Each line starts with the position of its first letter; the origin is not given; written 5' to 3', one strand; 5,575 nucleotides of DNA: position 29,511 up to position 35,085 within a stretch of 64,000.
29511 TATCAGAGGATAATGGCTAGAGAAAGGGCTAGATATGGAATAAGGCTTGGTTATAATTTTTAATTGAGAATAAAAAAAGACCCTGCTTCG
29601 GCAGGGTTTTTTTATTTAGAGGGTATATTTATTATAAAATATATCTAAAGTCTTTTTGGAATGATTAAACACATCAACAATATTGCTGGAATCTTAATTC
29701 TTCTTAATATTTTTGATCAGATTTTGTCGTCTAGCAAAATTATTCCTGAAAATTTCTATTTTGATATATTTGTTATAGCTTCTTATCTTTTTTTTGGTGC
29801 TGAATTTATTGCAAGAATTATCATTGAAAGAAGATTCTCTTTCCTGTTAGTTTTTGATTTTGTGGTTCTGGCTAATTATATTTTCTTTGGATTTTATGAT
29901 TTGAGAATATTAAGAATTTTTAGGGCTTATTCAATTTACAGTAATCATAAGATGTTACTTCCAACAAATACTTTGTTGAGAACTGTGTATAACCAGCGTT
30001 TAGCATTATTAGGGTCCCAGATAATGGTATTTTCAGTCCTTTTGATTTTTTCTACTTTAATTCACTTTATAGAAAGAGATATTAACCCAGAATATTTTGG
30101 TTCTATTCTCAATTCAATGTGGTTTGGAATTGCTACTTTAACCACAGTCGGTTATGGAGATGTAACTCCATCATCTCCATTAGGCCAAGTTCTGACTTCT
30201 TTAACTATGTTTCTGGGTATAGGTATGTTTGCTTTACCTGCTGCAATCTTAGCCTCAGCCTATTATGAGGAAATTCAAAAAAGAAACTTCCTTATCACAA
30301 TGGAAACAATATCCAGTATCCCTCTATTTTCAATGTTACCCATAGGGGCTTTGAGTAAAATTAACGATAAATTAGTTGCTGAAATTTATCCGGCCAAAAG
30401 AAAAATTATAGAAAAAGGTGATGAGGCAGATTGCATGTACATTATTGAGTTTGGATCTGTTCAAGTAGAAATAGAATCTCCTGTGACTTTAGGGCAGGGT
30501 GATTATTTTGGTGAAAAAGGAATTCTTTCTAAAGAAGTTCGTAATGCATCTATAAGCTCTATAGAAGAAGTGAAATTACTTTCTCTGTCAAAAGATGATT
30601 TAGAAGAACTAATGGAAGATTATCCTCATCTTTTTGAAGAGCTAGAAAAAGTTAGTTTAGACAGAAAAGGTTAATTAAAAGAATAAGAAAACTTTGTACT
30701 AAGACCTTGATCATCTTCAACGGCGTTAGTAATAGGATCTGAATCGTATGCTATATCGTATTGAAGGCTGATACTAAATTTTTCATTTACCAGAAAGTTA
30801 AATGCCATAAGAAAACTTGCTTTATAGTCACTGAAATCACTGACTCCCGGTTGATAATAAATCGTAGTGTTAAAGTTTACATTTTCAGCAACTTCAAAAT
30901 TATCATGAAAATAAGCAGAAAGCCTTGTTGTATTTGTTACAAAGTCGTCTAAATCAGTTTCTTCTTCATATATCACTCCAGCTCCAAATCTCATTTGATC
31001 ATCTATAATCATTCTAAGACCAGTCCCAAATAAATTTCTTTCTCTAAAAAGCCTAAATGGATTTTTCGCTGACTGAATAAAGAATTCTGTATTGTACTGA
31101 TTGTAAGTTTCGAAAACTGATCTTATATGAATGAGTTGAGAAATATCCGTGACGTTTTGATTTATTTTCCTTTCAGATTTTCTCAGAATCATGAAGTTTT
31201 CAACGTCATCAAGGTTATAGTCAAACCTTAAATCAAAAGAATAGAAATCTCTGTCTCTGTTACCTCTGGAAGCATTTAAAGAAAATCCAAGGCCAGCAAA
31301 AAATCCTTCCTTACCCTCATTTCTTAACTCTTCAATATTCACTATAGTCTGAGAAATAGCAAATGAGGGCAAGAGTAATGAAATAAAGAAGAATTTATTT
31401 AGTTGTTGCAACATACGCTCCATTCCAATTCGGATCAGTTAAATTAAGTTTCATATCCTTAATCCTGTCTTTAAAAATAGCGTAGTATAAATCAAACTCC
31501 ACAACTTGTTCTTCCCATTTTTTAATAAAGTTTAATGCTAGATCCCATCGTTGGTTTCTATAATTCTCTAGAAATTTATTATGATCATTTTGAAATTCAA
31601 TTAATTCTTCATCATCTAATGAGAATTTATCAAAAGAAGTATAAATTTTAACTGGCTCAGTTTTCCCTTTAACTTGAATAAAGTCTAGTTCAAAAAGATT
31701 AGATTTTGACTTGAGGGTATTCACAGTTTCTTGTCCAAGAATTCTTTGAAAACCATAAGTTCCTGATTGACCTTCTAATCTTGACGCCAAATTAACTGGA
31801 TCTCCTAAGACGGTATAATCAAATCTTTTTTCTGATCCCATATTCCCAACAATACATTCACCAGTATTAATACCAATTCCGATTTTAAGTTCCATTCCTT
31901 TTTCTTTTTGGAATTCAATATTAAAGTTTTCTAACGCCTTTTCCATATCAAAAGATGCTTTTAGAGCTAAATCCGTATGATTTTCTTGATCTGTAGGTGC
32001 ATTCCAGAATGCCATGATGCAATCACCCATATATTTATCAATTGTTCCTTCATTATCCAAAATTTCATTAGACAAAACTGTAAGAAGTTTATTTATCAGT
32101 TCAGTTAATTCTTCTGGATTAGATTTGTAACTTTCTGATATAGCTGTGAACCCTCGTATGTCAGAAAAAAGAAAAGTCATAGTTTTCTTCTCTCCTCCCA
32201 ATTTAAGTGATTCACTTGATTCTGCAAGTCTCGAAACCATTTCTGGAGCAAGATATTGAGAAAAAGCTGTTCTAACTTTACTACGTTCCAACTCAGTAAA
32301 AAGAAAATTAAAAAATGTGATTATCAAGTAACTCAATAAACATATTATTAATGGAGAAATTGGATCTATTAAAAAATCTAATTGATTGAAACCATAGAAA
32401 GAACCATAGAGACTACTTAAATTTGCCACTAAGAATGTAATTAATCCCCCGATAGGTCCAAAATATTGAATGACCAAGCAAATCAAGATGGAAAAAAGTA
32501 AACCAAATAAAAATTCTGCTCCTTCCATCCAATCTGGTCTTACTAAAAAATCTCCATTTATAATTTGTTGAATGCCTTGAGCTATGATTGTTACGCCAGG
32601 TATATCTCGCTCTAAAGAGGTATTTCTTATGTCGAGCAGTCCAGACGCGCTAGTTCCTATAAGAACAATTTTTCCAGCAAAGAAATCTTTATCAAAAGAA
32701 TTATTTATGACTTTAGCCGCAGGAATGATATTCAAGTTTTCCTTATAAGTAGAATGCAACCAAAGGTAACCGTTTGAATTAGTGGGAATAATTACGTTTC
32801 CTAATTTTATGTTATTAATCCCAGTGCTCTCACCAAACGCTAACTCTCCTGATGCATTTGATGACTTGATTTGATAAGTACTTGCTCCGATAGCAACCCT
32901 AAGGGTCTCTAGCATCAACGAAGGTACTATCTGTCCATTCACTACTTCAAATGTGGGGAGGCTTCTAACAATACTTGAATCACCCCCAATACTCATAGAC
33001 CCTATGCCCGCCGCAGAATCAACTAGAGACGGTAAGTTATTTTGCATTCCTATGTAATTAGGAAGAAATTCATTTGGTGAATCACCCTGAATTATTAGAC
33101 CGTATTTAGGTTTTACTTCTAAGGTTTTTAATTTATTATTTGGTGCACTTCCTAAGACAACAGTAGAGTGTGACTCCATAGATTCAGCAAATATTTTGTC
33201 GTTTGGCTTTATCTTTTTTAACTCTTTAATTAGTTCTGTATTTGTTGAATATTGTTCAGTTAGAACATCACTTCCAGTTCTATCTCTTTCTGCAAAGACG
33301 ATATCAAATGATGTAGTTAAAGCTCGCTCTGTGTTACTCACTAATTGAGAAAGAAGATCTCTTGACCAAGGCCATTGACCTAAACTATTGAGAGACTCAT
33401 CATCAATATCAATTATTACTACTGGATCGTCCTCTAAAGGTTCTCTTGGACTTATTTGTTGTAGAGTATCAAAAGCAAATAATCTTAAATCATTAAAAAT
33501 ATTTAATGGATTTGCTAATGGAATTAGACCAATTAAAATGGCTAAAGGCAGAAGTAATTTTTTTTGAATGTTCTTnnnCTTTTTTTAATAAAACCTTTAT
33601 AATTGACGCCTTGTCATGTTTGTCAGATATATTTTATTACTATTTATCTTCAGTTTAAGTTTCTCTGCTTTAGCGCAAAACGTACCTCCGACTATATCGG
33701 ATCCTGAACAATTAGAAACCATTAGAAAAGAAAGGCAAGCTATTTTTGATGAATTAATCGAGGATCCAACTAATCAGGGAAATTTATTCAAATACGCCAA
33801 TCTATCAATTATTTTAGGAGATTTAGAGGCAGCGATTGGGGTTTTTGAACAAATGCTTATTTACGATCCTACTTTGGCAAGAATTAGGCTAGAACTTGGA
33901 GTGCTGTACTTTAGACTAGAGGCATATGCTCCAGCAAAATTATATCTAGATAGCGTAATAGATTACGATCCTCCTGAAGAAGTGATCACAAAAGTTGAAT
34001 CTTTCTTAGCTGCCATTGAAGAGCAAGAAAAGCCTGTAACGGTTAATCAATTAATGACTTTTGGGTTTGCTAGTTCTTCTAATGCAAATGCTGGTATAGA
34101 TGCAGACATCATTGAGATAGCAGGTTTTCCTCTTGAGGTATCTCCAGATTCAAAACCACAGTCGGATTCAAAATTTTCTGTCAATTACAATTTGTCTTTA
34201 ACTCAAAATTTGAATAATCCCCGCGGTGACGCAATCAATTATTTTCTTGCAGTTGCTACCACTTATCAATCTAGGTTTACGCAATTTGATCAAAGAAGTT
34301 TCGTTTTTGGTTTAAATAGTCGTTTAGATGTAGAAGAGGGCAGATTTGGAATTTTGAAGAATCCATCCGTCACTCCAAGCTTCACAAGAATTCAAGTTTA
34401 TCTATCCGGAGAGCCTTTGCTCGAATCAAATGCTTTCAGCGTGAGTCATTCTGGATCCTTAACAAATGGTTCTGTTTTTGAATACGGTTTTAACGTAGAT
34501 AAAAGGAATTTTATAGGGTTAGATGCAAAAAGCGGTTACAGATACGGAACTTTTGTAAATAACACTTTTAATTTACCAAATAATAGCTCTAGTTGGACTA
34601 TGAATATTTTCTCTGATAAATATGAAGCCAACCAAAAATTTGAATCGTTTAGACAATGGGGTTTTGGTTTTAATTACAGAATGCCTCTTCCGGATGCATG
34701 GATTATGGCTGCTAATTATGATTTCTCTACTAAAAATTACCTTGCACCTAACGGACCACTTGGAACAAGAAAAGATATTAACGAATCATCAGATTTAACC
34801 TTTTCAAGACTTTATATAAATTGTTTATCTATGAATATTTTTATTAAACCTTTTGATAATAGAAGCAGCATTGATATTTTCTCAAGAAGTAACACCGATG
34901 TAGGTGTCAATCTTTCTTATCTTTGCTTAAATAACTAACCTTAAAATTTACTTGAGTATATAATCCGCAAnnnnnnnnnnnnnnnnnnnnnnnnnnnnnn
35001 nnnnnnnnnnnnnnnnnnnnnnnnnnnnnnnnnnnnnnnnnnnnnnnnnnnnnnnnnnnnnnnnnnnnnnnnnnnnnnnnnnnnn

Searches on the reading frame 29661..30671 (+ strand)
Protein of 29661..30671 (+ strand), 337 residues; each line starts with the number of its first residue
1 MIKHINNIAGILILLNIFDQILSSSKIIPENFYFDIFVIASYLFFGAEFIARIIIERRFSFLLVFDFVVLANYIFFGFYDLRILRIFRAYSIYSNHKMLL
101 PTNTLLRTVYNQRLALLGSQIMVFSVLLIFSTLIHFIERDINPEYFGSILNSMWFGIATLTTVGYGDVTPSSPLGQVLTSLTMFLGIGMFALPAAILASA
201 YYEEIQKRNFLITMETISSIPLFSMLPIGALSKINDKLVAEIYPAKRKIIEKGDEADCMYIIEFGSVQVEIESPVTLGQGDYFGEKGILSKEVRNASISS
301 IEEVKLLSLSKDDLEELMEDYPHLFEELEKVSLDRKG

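Call 67: search_protein_families(library=pfam, proteins=[window:29661-30671:+], max_evalue=0.00001)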
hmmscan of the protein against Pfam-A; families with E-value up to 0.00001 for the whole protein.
window:29661-30671:+ (337 aa): 3 families
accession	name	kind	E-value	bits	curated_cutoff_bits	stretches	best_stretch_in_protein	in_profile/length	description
PF07885.22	Ion_trans_2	-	5.7e-16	58.6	22.5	1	123-201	2-77/79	Ion channel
PF00027.35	cNMP_binding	-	3.7e-15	56.1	27.5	1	243-321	4-89/89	Cyclic nucleotide-binding domain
PF00520.37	Ion_trans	-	5.7e-13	49.1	25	1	32-207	33-239/241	Ion transport protein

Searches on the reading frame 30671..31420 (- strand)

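Call 67: search_protein_families(library=pfam, proteins=[window:30671-31420:-], max_evalue=0.00001)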
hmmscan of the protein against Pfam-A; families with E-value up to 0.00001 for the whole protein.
window:30671-31420:- (249 aa): 1 family
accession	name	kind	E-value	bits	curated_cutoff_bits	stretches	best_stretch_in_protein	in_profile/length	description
PF04338.18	DUF481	-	1.7e-13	51.5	21.1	1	46-248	3-210/210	Protein of unknown function, DUF481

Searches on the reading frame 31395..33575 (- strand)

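Call 32: search_protein_families(library=pfam, proteins=[window:31395-33575:-], max_evalue=0.001)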
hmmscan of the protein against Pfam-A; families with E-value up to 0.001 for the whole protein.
window:31395-33575:- (726 aa): 2 families
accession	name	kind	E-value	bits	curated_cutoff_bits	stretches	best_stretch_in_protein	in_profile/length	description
PF05226.16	CHASE2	-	1.1e-42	146.9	26.3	1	21-363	9-256/257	CHASE2 domain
PF00211.25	Guanylate_cyc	-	1.6e-22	80.4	21.9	1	463-640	6-175/183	Adenylate and Guanylate cyclase catalytic domain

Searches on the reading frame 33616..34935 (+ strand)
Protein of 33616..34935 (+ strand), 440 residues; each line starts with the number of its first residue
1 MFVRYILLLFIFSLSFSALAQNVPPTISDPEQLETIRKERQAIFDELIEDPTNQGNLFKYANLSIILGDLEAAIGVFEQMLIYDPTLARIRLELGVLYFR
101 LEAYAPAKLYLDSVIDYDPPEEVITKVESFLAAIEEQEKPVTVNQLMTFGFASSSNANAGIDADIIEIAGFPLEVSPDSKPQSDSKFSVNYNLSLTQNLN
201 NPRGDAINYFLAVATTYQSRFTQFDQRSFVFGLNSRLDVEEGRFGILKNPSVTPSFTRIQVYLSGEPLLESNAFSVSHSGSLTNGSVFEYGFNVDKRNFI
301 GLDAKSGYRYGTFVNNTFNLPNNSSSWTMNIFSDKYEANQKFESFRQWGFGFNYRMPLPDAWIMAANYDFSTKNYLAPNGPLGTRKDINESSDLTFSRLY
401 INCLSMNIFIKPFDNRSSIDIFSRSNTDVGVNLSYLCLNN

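Call 32: search_protein_families(library=pfam, proteins=[window:33616-34935:+], max_evalue=0.001)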
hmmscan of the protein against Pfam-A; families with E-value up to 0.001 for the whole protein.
window:33616-34935:+ (440 aa): 3 families
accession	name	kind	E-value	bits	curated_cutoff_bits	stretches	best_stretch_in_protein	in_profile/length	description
PF13371.12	TPR_9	-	3.6e-06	27.3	35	1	68-131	9-72/73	Tetratricopeptide repeat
PF14559.12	TPR_19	-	6.4e-06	26.8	25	1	68-121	5-59/68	Tetratricopeptide repeat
PF07719.23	TPR_2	-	0.00035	20.9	27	0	57-86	4-33/34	Tetratricopeptide repeat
